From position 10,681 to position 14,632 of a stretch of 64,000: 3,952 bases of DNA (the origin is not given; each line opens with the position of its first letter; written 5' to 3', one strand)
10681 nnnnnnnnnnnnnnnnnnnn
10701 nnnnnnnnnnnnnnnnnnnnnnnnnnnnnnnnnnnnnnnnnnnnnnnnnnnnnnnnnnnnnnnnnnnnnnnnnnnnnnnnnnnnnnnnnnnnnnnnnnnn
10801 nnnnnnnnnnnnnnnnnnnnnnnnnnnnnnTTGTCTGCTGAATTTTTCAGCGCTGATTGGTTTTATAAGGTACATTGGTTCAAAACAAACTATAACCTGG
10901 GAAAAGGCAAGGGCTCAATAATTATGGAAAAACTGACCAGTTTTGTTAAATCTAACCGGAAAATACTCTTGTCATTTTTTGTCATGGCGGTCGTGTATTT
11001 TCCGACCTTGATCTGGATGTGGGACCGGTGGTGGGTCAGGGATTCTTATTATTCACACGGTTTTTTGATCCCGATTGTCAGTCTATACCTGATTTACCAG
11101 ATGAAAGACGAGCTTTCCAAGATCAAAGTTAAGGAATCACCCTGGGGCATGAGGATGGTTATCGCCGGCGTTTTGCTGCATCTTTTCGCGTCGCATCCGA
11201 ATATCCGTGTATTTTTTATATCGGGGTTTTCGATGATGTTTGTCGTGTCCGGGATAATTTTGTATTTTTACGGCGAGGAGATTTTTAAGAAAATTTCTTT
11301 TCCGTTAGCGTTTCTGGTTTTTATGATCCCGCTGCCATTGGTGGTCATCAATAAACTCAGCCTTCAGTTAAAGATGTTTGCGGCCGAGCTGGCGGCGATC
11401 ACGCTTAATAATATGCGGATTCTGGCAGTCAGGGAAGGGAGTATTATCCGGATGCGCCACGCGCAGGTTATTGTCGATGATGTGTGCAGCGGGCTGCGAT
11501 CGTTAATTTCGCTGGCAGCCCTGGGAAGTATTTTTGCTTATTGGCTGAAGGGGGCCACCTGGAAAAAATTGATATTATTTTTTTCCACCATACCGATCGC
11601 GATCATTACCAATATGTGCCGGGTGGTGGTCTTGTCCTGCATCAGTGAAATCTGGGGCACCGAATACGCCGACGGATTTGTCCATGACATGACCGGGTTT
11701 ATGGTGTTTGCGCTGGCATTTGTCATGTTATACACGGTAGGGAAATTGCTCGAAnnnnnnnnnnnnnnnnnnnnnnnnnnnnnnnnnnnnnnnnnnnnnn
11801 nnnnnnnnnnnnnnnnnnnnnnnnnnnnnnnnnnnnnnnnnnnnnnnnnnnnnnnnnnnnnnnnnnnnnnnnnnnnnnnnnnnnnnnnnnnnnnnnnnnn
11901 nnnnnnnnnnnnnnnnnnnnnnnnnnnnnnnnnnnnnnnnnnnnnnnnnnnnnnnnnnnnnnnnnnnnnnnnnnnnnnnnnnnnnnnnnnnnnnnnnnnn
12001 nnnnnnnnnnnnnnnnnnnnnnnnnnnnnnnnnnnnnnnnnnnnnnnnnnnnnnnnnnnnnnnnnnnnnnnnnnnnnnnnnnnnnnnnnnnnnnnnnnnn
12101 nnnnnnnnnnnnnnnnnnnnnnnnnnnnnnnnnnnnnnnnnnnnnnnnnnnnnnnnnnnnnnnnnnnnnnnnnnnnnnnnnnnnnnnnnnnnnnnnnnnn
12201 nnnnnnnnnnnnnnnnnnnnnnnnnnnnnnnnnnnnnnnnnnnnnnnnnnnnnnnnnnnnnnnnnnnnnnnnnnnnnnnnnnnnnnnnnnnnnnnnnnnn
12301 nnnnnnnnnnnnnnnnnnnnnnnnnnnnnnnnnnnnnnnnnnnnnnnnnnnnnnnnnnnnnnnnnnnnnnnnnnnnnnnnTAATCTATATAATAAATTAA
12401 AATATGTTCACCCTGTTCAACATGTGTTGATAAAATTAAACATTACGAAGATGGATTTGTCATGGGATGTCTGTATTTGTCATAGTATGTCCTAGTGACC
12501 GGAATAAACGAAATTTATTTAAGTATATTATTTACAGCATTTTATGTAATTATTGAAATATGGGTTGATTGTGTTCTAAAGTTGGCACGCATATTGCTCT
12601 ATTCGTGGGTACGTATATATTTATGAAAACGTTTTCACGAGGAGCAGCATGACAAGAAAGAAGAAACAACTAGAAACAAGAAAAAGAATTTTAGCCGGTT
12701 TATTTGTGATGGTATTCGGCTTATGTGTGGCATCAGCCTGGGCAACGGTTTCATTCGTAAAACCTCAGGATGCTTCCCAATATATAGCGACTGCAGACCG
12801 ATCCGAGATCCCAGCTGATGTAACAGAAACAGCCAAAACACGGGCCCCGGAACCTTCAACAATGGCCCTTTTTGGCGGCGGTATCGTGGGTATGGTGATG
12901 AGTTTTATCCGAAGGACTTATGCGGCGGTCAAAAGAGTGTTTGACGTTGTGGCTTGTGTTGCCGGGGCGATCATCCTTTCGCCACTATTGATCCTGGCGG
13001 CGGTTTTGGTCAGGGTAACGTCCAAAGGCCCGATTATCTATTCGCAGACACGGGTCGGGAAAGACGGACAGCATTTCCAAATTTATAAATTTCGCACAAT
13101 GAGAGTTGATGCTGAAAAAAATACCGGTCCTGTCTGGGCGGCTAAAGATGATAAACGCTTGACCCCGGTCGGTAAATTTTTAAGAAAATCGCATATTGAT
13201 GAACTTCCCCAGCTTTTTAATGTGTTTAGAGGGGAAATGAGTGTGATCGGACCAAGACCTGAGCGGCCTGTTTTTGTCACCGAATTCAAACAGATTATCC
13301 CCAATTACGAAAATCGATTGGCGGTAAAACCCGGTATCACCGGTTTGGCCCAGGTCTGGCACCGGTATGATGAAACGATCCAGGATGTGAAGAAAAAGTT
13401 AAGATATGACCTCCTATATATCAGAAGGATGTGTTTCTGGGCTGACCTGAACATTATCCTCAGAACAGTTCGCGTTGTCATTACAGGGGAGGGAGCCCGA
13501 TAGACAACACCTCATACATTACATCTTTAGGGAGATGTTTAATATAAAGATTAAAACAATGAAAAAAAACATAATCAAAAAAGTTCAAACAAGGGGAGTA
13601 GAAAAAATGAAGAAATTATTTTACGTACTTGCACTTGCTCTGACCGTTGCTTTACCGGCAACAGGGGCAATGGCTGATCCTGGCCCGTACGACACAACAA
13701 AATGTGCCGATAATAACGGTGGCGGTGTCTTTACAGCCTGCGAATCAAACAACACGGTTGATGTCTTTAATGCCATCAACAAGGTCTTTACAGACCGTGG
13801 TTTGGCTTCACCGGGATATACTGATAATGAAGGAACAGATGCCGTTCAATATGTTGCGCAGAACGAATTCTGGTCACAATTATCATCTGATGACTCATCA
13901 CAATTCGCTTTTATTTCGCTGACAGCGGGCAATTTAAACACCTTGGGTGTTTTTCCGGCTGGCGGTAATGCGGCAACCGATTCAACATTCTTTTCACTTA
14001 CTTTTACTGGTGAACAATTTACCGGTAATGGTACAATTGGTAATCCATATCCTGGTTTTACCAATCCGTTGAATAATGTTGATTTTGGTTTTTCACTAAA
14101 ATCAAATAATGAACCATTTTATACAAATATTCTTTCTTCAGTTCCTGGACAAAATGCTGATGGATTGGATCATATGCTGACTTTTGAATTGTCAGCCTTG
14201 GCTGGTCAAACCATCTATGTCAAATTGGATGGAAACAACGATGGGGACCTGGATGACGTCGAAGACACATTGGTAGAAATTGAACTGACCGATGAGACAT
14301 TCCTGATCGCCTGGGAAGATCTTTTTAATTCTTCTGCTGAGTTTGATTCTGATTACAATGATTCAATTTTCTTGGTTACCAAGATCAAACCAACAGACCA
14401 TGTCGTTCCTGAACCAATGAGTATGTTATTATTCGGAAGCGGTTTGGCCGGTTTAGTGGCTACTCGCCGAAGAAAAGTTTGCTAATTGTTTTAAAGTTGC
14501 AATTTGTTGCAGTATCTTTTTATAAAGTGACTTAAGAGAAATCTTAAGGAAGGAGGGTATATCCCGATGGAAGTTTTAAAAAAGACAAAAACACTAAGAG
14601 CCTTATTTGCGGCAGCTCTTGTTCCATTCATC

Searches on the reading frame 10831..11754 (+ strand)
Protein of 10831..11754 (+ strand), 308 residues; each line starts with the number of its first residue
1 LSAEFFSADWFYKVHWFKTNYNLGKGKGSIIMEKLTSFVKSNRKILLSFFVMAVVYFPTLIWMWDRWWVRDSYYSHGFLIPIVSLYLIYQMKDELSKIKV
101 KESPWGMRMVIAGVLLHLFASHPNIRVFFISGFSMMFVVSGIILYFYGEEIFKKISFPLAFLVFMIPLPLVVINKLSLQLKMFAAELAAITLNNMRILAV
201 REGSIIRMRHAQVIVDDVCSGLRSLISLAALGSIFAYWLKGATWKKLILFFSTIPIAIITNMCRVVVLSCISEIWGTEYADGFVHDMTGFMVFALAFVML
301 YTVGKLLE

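Call 8: search_protein_families(library=pfam, proteins=[window:10831-11754:+], max_evalue=0.001)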
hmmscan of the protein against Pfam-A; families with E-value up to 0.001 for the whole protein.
window:10831-11754:+ (308 aa): 1 family
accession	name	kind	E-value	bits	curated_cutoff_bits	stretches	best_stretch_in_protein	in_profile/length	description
PF09721.15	Exosortase_EpsH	-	1.4e-65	221.7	25.7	1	51-306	3-253/254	Transmembrane exosortase (Exosortase_EpsH)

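Call 56: search_protein_families(library=ncbifam, proteins=[window:10831-11754:+], max_evalue=0.00001)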
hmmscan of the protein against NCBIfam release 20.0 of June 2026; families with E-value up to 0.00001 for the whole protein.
window:10831-11754:+ (308 aa): 16 families
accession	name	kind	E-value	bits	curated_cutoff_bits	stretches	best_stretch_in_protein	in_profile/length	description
TIGR04152.1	exosort_VPLPA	exception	4.7e-59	200.8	400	1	66-307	3-242/486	VPLPA-CTERM-specific exosortase XrtD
TIGR02602.1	8TM_EpsH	subfamily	2e-53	181.4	105.55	1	67-306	3-239/241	exosortase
TIGR03109.2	exosort_XrtA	exception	4.6e-53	180.3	208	1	46-306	4-258/261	exosortase A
NF038142.1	exosort_XrtW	exception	1.3e-51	175.5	425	1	45-305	5-263/494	exosortase W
NF035943.2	exosort_XrtV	exception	1.8e-47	161.9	313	1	46-307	6-266/270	exosortase V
TIGR03113.1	exosort_XrtB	exception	1.3e-37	129.9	275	1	52-307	8-264/268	exosortase B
TIGR04151.1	exosort_VPDSG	exception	1.7e-22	80.2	300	1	49-306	34-298/306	VPDSG-CTERM-specific exosortase XrtC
TIGR04178.1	exo_archaeo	signature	1.4e-19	70.2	23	1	213-307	1-95/97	exosortase/archaeosortase family protein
TIGR04156.1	cyanoexo_CrtB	exception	8.7e-15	55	300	1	50-299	8-258/280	cyanoexosortase B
NF033464.1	cyanoexo_CrtC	exception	7.5e-14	51.9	225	1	44-301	6-268/278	cyanoexosortase C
NF033770.1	exosort_XrtT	exception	8.8e-13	47.6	250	1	58-300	14-260/472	exosortase T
TIGR04476.1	exosort_XrtN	exception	1.1e-11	44.5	200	1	74-298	27-237/406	exosortase N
TIGR04489.1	exosort_XrtO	exception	1.4e-10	40.5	250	1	98-299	49-250/451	exosortase O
TIGR03763.1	cyanoexo_CrtA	exception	2.4e-08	33.8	150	1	79-303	37-254/260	cyanoexosortase A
TIGR03762.1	archaeo_artC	exception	2.1e-06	27.8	100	1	74-301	62-269/274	archaeosortase C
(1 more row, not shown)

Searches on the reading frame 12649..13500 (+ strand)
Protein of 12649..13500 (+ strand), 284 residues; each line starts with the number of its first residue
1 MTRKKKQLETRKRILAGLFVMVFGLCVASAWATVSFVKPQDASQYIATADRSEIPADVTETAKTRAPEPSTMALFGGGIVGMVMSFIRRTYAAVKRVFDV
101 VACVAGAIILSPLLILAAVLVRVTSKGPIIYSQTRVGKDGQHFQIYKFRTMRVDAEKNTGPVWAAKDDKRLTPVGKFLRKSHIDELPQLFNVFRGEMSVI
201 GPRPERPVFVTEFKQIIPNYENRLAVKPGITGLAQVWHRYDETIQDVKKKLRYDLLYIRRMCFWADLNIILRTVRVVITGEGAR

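Call 8: search_protein_families(library=pfam, proteins=[window:12649-13500:+], max_evalue=0.001)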
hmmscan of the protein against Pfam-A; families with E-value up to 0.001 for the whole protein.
window:12649-13500:+ (284 aa): 2 families
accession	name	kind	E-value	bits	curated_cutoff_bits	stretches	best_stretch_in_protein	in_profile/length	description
PF02397.22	Bac_transf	-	1.8e-68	230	27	1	95-278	1-178/179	Bacterial sugar transferase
PF07589.16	PEP-CTERM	-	8.9e-05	22.9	20.7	1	66-89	2-24/24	PEP-CTERM motif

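Call 56: search_protein_families(library=ncbifam, proteins=[window:12649-13500:+], max_evalue=0.00001)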
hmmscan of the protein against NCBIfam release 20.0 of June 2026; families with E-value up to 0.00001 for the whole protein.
window:12649-13500:+ (284 aa): 10 families
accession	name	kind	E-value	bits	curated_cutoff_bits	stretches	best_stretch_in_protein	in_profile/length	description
TIGR03025.1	EPS_sugtrans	subfamily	9.5e-93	311.8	295.55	1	46-284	208-445/445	exopolysaccharide biosynthesis polyprenyl glycosylphosphotransferase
TIGR03013.1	EpsB_2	subfamily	1.5e-81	274.8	393.35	1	92-284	252-443/443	TIGR03013 family XrtA/PEP-CTERM system glycosyltransferase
TIGR03023.1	WcaJ_sugtrans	equivalog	1e-79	269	410.75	1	77-283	245-452/453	undecaprenyl-phosphate glucose phosphotransferase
TIGR03022.1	WbaP_sugtrans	subfamily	1.4e-58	199.3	403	2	166-284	344-456/456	undecaprenyl-phosphate galactose phosphotransferase WbaP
NF041877.1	EPS_EpsZ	equivalog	4.1e-53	180.6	800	1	69-283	240-458/459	exopolysaccharide biosynthesis polyisoprenyl-phosphate hexose-1-phosphate transferase EpsZ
NF007518.0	PRK10124.1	equivalog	8.3e-52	176.4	684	1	91-274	270-454/464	undecaprenyl-phosphate glucose phosphotransferase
NF052601.1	undeca_RfbP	equivalog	2.4e-48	164.6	330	1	89-279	39-237/244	undecaprenyl-phosphate galactose phosphotransferase family protein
NF050817.1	PolSacchBiosHfsE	equivalog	6e-44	150.5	750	1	89-278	266-460/467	polysaccharide biosynthesis protein HfsE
NF011751.0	PRK15204.1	equivalog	6.3e-37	127.3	907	1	86-283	271-475/476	undecaprenyl-phosphate galactose phosphotransferase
NF045514.1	glycotran_HepC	equivalog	1.6e-26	92.9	140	1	91-204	113-211/220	heterocyst development glycosyltransferase HepC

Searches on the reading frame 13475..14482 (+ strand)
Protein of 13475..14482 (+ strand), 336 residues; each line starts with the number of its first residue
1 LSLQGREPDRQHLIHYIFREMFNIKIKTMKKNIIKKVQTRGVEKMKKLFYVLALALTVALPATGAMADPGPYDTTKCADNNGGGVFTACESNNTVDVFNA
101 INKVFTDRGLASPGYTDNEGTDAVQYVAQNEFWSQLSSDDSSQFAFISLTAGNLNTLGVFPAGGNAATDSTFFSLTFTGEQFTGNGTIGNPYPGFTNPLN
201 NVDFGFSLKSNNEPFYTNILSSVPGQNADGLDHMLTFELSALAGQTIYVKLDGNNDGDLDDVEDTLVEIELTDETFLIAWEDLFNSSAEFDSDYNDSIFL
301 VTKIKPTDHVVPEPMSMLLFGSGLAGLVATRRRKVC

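Call 9: search_protein_families(library=pfam, proteins=[window:13475-14482:+], max_evalue=0.001)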
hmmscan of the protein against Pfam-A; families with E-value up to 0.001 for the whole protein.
window:13475-14482:+ (336 aa): 1 family
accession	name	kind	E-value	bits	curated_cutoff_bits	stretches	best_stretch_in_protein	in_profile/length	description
PF07589.16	PEP-CTERM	-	8.4e-06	26.1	20.7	1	311-333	2-24/24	PEP-CTERM motif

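Call 56: search_protein_families(library=ncbifam, proteins=[window:13475-14482:+], max_evalue=0.00001)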
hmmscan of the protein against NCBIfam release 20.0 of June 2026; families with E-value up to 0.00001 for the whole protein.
window:13475-14482:+ (336 aa): 2 families
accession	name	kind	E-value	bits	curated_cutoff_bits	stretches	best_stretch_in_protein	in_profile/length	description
NF038125.1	PEP_CTERM_THxN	subfamily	2.6e-07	30.5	85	1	299-334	212-246/246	THxN family PEP-CTERM protein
NF033554.9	floc_PepA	equivalog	1.7e-06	28.1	80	1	310-334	236-260/261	flocculation-associated PEP-CTERM protein PepA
